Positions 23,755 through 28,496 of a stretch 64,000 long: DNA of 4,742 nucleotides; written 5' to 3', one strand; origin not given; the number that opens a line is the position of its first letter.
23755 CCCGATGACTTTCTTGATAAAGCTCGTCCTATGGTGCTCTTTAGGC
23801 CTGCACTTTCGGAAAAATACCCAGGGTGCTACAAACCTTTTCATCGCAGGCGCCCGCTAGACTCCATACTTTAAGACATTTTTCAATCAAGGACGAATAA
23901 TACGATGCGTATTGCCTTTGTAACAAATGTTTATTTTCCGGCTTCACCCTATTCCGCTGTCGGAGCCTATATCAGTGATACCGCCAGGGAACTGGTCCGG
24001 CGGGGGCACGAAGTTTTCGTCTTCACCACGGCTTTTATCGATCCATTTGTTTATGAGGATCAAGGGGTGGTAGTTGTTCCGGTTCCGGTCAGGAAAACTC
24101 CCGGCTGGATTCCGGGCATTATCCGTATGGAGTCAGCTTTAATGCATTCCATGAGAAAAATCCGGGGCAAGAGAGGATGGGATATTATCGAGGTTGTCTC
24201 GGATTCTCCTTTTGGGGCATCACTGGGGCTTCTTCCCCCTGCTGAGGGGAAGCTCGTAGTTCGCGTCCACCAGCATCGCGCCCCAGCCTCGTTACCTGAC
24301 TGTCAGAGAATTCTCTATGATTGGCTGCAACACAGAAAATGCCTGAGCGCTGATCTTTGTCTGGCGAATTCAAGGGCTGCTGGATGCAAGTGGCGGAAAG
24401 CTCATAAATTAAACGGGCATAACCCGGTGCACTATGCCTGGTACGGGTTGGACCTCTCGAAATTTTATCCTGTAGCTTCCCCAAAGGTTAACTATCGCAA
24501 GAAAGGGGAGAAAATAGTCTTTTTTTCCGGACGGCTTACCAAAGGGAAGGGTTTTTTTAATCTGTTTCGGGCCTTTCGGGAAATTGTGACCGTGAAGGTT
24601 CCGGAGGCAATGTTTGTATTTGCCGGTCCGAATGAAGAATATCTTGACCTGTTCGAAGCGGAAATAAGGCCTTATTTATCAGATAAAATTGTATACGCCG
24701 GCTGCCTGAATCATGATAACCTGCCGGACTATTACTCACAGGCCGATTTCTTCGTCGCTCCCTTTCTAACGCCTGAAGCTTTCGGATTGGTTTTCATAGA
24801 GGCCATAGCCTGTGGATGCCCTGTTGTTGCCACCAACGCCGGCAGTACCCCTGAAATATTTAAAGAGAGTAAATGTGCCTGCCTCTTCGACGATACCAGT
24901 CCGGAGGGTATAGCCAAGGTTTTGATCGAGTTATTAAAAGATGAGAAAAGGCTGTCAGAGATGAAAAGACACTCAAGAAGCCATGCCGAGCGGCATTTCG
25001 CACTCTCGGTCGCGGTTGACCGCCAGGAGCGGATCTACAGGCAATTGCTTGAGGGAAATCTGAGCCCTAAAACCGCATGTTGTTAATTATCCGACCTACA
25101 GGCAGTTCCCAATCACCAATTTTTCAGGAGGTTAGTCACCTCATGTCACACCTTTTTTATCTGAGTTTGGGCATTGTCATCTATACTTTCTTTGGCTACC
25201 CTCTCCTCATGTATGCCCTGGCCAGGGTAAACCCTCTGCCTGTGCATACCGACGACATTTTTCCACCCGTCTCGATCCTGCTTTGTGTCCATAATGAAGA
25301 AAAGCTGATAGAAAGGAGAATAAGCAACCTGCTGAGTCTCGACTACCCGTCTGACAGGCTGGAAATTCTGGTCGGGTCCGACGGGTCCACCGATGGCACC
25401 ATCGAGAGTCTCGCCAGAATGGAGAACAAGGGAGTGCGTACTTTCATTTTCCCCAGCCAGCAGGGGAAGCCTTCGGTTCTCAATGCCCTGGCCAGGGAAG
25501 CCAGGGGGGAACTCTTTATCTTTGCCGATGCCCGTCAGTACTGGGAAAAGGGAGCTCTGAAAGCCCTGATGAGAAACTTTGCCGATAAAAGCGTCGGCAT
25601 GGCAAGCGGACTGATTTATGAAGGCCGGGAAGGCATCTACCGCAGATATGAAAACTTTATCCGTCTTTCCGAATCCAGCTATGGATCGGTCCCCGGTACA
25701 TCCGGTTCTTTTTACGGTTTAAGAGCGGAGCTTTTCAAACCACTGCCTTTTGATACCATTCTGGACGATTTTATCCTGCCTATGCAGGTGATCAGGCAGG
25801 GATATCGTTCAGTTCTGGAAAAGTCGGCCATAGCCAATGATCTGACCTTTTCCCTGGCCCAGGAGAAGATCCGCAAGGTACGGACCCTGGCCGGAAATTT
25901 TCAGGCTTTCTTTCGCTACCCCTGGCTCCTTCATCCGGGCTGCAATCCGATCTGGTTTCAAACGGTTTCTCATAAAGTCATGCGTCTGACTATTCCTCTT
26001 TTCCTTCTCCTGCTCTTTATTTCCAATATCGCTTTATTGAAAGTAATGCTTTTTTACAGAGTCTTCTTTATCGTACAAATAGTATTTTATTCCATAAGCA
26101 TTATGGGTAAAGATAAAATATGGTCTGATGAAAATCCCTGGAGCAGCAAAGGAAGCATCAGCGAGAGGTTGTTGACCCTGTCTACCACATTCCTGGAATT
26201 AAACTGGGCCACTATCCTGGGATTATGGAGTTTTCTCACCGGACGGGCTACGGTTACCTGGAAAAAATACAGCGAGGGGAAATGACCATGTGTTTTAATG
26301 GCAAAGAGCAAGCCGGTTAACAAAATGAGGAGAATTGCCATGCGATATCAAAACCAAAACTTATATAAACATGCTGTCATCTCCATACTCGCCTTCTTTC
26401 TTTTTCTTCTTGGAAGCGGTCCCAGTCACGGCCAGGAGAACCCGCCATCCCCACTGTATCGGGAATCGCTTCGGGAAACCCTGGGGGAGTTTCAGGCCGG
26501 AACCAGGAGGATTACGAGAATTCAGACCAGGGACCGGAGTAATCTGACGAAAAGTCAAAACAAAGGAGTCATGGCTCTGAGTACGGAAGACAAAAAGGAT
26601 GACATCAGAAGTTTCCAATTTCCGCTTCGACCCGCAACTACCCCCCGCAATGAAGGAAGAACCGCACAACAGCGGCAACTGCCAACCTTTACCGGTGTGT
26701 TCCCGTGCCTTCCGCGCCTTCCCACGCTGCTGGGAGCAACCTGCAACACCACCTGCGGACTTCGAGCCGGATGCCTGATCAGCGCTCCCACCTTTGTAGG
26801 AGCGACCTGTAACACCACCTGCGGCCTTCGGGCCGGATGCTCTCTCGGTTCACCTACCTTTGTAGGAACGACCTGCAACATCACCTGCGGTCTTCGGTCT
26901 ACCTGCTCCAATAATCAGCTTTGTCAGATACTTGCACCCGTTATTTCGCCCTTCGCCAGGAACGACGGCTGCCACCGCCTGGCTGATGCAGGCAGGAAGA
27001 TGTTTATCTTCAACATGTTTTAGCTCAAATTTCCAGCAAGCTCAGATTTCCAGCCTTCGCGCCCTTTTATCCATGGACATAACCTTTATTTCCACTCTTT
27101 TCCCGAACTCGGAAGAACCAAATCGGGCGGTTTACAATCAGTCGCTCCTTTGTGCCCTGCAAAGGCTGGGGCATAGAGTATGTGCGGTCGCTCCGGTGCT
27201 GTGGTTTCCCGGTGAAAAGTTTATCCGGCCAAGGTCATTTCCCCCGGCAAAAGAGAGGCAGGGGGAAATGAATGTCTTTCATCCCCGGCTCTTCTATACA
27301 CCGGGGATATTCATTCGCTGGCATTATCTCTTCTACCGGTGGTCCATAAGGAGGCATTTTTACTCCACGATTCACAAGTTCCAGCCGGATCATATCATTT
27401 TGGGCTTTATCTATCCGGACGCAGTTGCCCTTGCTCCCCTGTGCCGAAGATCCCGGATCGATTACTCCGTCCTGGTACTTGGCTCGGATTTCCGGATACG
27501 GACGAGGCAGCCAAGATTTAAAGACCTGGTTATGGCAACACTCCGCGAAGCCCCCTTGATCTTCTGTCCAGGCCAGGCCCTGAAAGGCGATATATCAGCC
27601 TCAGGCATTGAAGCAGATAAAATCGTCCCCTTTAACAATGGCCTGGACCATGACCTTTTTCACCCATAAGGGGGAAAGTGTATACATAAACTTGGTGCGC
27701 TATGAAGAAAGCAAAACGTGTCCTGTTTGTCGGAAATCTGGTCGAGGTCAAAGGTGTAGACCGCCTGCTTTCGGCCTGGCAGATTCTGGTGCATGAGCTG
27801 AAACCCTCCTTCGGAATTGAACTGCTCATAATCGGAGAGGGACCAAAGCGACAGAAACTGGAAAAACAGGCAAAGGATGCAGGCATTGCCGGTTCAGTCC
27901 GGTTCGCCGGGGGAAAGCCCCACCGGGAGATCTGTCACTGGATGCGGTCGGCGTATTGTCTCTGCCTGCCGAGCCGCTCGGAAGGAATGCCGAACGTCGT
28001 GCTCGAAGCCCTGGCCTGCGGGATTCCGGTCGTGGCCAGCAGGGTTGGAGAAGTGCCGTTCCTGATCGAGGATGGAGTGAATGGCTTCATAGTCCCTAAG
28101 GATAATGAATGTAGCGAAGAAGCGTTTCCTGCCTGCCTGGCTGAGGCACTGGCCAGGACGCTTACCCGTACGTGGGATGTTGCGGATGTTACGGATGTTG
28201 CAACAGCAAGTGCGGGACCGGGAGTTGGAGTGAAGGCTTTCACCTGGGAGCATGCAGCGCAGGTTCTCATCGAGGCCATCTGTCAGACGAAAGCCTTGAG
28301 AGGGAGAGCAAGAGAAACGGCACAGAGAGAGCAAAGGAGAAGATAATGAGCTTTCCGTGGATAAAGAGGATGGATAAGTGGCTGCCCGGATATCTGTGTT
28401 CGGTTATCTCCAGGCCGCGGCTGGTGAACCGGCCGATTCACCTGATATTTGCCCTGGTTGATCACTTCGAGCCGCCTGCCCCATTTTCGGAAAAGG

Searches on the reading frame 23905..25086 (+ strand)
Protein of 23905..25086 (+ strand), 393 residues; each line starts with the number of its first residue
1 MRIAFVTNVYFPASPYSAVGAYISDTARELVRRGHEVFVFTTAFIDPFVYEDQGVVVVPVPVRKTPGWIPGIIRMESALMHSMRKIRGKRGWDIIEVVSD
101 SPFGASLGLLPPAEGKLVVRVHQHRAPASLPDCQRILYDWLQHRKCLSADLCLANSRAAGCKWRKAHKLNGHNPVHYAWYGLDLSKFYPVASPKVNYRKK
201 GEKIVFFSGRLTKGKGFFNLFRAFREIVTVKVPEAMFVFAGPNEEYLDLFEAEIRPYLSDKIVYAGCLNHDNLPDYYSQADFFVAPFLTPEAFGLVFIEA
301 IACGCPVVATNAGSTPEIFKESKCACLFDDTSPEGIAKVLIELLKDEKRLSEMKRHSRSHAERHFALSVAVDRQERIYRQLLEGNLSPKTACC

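Call 20: search_protein_families(library=pfam, proteins=[window:23905-25086:+], max_evalue=0.01)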
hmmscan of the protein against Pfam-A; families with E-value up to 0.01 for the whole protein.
window:23905-25086:+ (393 aa): 6 families
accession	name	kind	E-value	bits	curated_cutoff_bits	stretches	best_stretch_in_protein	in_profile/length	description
PF00534.26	Glycos_transf_1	-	3.3e-34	118.3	26.4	1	195-358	8-170/172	Glycosyl transferases group 1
PF13692.12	Glyco_trans_1_4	-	7.2e-26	91.6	27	1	203-346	2-142/142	Glycosyl transferases group 1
PF13579.12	Glyco_trans_4_4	-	2.4e-11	44.7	29.7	1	19-158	3-137/158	Glycosyl transferase 4-like domain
PF13439.12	Glyco_transf_4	-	4e-11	43.7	28.5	1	19-171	4-156/170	Glycosyltransferase Family 4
PF13524.12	Glyco_trans_1_2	-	1.9e-08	34.8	25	1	233-365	13-133/144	Glycosyl transferase-like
PF20706.3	GT4-conflict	-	1.5e-05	24.6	26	1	171-313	170-314/385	Family 4 Glycosyltransferase in conflict systems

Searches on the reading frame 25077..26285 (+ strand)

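Call 20: search_protein_families(library=pfam, proteins=[window:25077-26285:+], max_evalue=0.01)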
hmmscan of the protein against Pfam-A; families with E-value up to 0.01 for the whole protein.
window:25077-26285:+ (402 aa): 3 families
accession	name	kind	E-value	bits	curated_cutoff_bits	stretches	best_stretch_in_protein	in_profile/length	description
PF00535.33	Glycos_transf_2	-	4.2e-18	66.3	23.3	1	66-218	1-162/168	Glycosyl transferase family 2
PF13641.12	Glyco_tranf_2_3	-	6.6e-07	30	27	1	63-177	1-120/230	Glycosyltransferase like family 2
PF13506.12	Glyco_transf_21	-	0.0059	16.5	21.7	0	135-193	22-81/174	Glycosyl transferase family 21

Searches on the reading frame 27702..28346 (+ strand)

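Call 20: search_protein_families(library=pfam, proteins=[window:27702-28346:+], max_evalue=0.01)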
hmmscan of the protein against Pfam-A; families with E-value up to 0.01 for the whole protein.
window:27702-28346:+ (214 aa): 4 families
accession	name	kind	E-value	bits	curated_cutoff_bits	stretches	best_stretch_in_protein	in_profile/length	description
PF13692.12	Glyco_trans_1_4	-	6e-35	121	27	1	5-135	2-128/142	Glycosyl transferases group 1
PF00534.26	Glycos_transf_1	-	2.3e-34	118.8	26.4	1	3-135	14-144/172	Glycosyl transferases group 1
PF20706.3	GT4-conflict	-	2.7e-10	40.2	26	1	3-189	196-385/385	Family 4 Glycosyltransferase in conflict systems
PF13524.12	Glyco_trans_1_2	-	0.0025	18.2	25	1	30-141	6-108/144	Glycosyl transferase-like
